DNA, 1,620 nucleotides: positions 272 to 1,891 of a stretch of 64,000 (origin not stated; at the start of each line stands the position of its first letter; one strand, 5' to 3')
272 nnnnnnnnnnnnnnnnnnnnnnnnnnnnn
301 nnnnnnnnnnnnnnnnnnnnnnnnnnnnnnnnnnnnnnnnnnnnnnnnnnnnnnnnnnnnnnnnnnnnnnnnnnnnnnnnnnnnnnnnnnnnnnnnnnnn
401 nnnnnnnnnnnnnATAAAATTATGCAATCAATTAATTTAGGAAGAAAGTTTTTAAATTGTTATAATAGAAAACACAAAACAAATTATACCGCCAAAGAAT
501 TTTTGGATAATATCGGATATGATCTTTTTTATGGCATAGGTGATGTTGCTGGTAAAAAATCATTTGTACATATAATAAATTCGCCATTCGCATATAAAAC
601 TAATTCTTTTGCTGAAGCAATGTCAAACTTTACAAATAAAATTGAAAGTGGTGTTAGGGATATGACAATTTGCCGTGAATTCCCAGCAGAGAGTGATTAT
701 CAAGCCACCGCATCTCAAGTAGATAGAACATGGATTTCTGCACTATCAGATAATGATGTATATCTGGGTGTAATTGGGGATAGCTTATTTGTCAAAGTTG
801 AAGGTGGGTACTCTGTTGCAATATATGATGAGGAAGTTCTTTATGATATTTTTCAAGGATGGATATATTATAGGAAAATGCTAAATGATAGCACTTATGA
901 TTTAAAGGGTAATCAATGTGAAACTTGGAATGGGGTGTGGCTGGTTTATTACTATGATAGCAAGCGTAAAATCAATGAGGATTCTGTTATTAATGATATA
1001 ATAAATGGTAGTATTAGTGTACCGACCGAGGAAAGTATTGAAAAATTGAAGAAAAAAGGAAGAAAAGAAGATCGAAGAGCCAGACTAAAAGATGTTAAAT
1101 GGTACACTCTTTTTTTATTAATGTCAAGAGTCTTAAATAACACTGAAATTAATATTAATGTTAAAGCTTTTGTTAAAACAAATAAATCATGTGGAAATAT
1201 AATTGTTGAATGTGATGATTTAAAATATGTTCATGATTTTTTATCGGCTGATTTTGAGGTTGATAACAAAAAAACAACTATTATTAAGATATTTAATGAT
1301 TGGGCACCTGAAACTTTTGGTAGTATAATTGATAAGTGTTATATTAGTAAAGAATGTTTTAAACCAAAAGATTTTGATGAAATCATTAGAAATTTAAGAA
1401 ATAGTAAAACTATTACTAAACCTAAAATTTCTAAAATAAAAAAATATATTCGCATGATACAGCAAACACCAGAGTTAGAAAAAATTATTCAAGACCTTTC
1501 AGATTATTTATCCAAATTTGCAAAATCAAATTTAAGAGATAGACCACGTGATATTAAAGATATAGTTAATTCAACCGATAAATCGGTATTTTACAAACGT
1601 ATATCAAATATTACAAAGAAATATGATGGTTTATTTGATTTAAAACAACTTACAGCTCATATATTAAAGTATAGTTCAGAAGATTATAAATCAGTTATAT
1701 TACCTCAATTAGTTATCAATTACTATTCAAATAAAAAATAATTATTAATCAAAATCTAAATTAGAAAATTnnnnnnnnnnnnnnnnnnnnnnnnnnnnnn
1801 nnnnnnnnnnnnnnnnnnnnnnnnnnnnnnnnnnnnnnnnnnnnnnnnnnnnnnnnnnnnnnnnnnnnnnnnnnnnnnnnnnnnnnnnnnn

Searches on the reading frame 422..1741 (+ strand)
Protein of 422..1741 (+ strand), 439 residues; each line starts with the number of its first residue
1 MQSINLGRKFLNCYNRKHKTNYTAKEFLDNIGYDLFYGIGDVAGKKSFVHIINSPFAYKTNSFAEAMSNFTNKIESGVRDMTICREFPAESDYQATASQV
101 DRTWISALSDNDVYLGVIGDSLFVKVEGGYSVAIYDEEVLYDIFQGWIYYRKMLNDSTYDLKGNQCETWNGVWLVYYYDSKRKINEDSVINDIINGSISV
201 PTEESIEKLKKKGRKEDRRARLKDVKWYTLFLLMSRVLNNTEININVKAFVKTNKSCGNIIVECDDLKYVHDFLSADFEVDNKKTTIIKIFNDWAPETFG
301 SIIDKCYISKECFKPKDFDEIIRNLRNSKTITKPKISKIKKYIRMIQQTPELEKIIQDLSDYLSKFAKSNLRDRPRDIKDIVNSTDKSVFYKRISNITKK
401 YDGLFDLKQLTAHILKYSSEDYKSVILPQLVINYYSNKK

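Call 5: search_protein_families(library=pfam, proteins=[window:422-1741:+], max_evalue=1)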
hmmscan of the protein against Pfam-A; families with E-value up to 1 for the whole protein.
window:422-1741:+ (439 aa): 4 families
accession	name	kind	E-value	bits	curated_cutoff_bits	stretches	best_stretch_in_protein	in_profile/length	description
PF12221.13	HflK_N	-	0.027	14.9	22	0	347-365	21-39/44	Bacterial membrane protein N terminal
PF19963.4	VMAP-M1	-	0.041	15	25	1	281-377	7-93/113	vWA-MoxR associated protein middle region (VMAP-M) 1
PF03439.18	Spt5-NGN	-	0.078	13.4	22.4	0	231-280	17-67/84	Early transcription elongation factor of RNA pol II, NGN section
PF18739.6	HEPN_Apea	-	0.31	11.9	24.4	1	302-384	14-90/136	Apea-like HEPN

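Call 6: search_protein_families(library=ncbifam, proteins=[window:422-1741:+], max_evalue=1)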
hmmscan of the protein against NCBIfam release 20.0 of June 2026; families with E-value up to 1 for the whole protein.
window:422-1741:+ (439 aa): 0 families

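Call 10: find_encoding_contigs(protein=window:422-1741:+, flank=10000, max_places=6)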
Protein window:422-1741:+ (439 aa): 18 contigs read that carry it; 6 places shown.
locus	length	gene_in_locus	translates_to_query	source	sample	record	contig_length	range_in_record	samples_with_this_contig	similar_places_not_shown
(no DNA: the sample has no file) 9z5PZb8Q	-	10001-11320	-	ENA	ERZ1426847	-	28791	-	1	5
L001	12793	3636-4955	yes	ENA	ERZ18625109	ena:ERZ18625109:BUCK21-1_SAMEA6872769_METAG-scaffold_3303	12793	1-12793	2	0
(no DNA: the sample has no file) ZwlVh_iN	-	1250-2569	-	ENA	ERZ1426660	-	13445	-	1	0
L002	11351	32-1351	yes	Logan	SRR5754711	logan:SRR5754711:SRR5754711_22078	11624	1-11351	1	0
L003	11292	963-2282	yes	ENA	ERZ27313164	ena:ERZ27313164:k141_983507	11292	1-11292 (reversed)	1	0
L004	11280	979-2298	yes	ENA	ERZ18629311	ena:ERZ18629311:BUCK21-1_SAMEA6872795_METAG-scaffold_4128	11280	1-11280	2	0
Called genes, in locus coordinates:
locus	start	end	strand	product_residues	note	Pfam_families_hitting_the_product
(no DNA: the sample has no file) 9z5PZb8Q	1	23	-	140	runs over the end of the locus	-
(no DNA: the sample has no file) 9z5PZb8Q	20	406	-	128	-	-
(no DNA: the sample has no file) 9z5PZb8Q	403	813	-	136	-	-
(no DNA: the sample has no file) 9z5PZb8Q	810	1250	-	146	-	-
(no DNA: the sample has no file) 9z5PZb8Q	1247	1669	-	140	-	-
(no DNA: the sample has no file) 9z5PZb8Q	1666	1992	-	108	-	-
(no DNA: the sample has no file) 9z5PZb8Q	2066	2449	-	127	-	-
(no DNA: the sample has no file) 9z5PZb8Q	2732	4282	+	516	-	-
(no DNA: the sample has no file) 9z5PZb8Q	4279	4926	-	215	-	-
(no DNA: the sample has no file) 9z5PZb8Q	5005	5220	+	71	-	-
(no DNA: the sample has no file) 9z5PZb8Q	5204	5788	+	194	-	-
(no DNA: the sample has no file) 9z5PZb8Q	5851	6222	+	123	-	-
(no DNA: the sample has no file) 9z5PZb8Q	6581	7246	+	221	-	PF01881:Cas_Cas6_C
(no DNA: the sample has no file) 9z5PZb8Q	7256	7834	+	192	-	-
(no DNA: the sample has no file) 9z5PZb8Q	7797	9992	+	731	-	PF18019:Cas3_HD (weak), PF01966:HD (weak), PF00270:DEAD, PF00271:Helicase_C (weak), PF22590:Cas3-like_C_2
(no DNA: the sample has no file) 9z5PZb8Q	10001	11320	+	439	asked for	-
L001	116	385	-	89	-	-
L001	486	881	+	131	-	PF01881:Cas_Cas6_C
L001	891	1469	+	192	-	-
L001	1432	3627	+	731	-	PF18019:Cas3_HD (weak), PF01966:HD (weak), PF00270:DEAD, PF00271:Helicase_C (weak), PF22590:Cas3-like_C_2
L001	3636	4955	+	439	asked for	-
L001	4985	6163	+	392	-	-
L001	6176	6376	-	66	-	-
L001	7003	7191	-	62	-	-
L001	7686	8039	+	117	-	-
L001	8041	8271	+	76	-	-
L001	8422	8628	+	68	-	-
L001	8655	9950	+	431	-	-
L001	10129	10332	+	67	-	-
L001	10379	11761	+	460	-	PF00133:tRNA-synt_1, PF01406:tRNA-synt_1e (faint), PF09334:tRNA-synt_1g, PF00133:tRNA-synt_1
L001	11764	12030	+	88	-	-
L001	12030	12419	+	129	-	PF03013:Pyr_excise (faint)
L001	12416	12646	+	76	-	-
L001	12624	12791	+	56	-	?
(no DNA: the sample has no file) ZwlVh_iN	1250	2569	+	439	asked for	-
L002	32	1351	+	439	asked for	-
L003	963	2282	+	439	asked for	-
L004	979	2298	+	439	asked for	-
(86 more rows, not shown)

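Call 15: search_protein_families(library=pfam, proteins=[L001:486-881:+, L001:891-1469:+, L001:1432-3627:+], max_evalue=1)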
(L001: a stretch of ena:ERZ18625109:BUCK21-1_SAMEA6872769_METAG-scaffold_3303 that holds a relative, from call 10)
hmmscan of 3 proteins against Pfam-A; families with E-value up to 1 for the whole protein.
L001:486-881:+ (131 aa): 2 families
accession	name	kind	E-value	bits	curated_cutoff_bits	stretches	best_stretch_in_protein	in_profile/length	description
PF01881.21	Cas_Cas6_C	-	1.1e-10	42.8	23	1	18-128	12-123/125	CRISPR associated protein Cas6, C-terminal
PF10040.14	CRISPR_Cas6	-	0.31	12.2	25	1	110-128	71-89/89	CRISPR-associated endoribonuclease Cas6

L001:891-1469:+ (192 aa): 1 family
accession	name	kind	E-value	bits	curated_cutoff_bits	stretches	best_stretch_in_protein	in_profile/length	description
PF07435.16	YycH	-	0.052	13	27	1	47-171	159-277/438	YycH protein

L001:1432-3627:+ (731 aa): 7 families
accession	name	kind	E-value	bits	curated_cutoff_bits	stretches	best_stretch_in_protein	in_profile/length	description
PF22590.2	Cas3-like_C_2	-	5.1e-30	104.3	27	1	471-569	2-105/106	CRISPR-associated nuclease/helicase Cas3, C-terminal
PF00270.35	DEAD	-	4.2e-08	33.5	26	1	262-421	13-165/167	DEAD/DEAH box helicase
PF00271.37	Helicase_C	-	2.1e-07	31.6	23.5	1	468-568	12-109/110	Helicase conserved C-terminal domain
PF01966.28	HD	-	4.2e-07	30.7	22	1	27-117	3-89/116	HD domain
PF18019.7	Cas3_HD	-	6.5e-07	30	23.1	1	23-115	13-130/207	Cas3, HD domain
PF01637.24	ATPase_2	-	0.034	14.4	33.2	1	259-327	16-88/225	ATPase domain predominantly from Archaea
PF21090.3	P-loop_SecA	-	0.053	13.6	27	0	453-496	15-58/205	SecA P-loop domain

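Call 16: search_protein_families(library=ncbifam, proteins=[L001:486-881:+, L001:891-1469:+, L001:1432-3627:+], max_evalue=1)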
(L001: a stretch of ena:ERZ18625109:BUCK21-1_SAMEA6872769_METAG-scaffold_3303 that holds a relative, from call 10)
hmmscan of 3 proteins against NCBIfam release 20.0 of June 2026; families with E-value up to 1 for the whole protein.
L001:486-881:+ (131 aa): 1 family
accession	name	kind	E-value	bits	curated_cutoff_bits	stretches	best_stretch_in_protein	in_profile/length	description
TIGR01877.1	cas_cas6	equivalog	2.7e-09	37.8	58.65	1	18-128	84-199/200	CRISPR-associated endoribonuclease Cas6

L001:891-1469:+ (192 aa): 2 families
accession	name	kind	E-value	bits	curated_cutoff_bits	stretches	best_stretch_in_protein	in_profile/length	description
TIGR03104.1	trio_amidotrans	equivalog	0.012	13.8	570.1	1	50-113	497-560/589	N-acetylglutaminylglutamine amidotransferase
TIGR02593.1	CRISPR_cas5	subfamily_domain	0.13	12.1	17.8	1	1-38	1-36/43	CRISPR-associated protein Cas5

L001:1432-3627:+ (731 aa): 12 families
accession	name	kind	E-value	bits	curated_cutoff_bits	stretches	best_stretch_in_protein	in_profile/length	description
TIGR01587.1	cas3_core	equivalog_domain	1e-54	186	102.45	1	266-607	2-356/358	CRISPR-associated helicase Cas3'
TIGR02621.3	cas3_GSU0051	exception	1.7e-33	116.4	400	2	452-618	252-416/854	type I-G CRISPR-associated helicase/endonuclease Cas3g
NF007248.0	PRK09694.1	equivalog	5.3e-25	87.6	569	1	463-569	552-663/878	CRISPR-associated helicase/endonuclease Cas3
TIGR01596.1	cas3_HD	equivalog_domain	5e-13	49.5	43.45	1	25-122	1-107/178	CRISPR-associated endonuclease Cas3''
TIGR02562.1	cas3_yersinia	equivalog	1.1e-10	40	565.95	2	54-102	116-167/1110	type I-F CRISPR-associated helicase Cas3f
TIGR00643.1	recG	equivalog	0.00015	20.6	659.4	1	451-543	428-524/629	ATP-dependent DNA helicase RecG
TIGR00277.1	HDIG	domain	0.00069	19.4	27.6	1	25-81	5-51/84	HDIG domain-containing metalloprotein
TIGR04121.1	DEXH_lig_assoc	equivalog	0.00089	17.1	850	1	461-570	238-348/804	ligase-associated DNA damage response DEXH box helicase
NF045665.1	NTPtran_DVU1551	equivalog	0.019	14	315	1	20-69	214-263/359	DVU_1551 family NTP transferase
TIGR03158.1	cas3_cyano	exception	0.075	12.1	69.1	1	437-565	242-356/357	type I-D CRISPR-associated helicase Cas3'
NF041494.1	MobH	equivalog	0.22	10.4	200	1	54-91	104-140/340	MobH family relaxase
NF041062.1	DpdE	equivalog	0.23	9.3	500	1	453-570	525-641/1048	protein DpdE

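Call 19: find_homologous_proteins(query=window:422-1741:+, max_evalue=0.001)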
Query window:422-1741:+ (439 aa): 1 proteins with E <= 0.001 among 5188 candidates.
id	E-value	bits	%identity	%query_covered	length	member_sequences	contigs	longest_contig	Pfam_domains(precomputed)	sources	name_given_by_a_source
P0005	4.0e-292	986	100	100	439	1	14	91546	-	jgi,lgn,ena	-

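Call 51: find_homologous_proteins(query=A3, max_evalue=0.001)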
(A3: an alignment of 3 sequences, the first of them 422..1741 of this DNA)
Query A3 (3 sequences) (439 aa, profile of the alignment): 337 proteins with E <= 0.001 among 7217 candidates; the best 120 are listed.
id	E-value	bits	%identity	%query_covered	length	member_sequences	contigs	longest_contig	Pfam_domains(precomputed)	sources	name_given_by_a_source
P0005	4.3e-214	730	100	100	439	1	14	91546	-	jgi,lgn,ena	-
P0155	1.2e-182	626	32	40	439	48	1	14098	-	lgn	-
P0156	6.7e-136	472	29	49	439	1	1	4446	-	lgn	-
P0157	6.1e-134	466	29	49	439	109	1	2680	-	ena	-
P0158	2.6e-132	460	26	69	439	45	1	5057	-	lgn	-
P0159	1.7e-125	438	32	49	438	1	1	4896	-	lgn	-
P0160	8.5e-121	422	32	45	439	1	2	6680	-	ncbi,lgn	-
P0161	1.7e-117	411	31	45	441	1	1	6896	-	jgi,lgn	-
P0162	3.4e-116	407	30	64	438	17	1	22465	-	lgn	-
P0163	6.6e-116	406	33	46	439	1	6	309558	-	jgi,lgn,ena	-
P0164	1.4e-115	405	29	49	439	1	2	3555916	-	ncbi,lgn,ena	-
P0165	2.4e-114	401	32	46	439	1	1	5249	-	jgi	jgi:hypothetical protein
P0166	5.3e-114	400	31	45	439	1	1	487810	-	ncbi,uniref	ncbi:hypothetical protein AAG747_09040 [Rapidithrix thailandica]|uniref:Uncharacterized protein n=1 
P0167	7.0e-114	399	30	49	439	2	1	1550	-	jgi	jgi:hypothetical protein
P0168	2.1e-113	398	32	46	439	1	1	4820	-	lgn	-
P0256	1.9e-101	358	29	49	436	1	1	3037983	-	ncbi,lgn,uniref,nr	ncbi:hypothetical protein MTP09_08540 [Chryseobacterium suipulveris]|uniref:Uncharacterized protein 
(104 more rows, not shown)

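Call 53: search_protein_families(library=ncbifam, alignment_id=A4, max_evalue=0.1)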
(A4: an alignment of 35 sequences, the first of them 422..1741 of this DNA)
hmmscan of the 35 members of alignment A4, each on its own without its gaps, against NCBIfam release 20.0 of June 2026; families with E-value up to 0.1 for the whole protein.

A. member 1, window:422-1741:+ (439 aa): 0 families

B. families by the number of members that match (of 35 scanned): 6 families
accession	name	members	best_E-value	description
TIGR04410.1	Spiro_T2SS_lipo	1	0.005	type II secretion system-associated lipoprotein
NF041757.1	EfeO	1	0.018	iron uptake system protein EfeO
NF005981.0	PRK08074.1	1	0.023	ATP-dependent DNA helicase DinG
NF005257.0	PRK06762.3-2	1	0.023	hypothetical protein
NF046046.1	Mbov_0729_Cterm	1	0.037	Mbov_0729 family lipopotein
TIGR02406.1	ectoine_EctA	1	0.065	diaminobutyrate acetyltransferase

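Call 54: search_solved_structures(query=A4, max_evalue=10, show_alignments=1)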
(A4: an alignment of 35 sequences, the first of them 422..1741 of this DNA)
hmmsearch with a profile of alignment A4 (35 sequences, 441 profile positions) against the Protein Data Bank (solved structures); distinct sequences matched with E-value up to 10: 0.

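Call 55: find_encoding_contigs(protein=P0256, flank=10000, max_places=1)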
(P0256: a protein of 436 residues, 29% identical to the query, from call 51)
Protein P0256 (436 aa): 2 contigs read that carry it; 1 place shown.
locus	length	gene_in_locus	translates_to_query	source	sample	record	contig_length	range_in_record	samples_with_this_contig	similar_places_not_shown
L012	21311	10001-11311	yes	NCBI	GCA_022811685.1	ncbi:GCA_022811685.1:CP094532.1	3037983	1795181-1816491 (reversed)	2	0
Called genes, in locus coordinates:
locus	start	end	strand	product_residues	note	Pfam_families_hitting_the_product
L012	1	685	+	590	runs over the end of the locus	PF01321:Creatinase_N, PF16189:Creatinase_N_2, PF00557:Peptidase_M24, PF16188:Peptidase_M24_C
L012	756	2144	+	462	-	PF10396:TrmE_N, PF12631:MnmE_helical, PF00009:GTP_EFTU (faint), PF01926:MMR_HSR1, PF02421:FeoB_N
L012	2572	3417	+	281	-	PF13102:Phage_int_SAM_5, PF00589:Phage_integrase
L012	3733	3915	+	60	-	-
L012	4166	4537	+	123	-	-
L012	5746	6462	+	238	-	PF01881:Cas_Cas6_C (faint), PF21350:Cas6_I-A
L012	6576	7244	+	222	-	PF01881:Cas_Cas6_C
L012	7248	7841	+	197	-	-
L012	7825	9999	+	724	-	PF01966:HD, PF18019:Cas3_HD, PF00270:DEAD, PF00271:Helicase_C (weak), PF22590:Cas3-like_C_2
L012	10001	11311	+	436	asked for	-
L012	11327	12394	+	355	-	-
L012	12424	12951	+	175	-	PF01930:Cas_Cas4, PF12705:PDDEXK_1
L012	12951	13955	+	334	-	PF01867:Cas_Cas1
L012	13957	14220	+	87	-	PF09827:CRISPR_Cas2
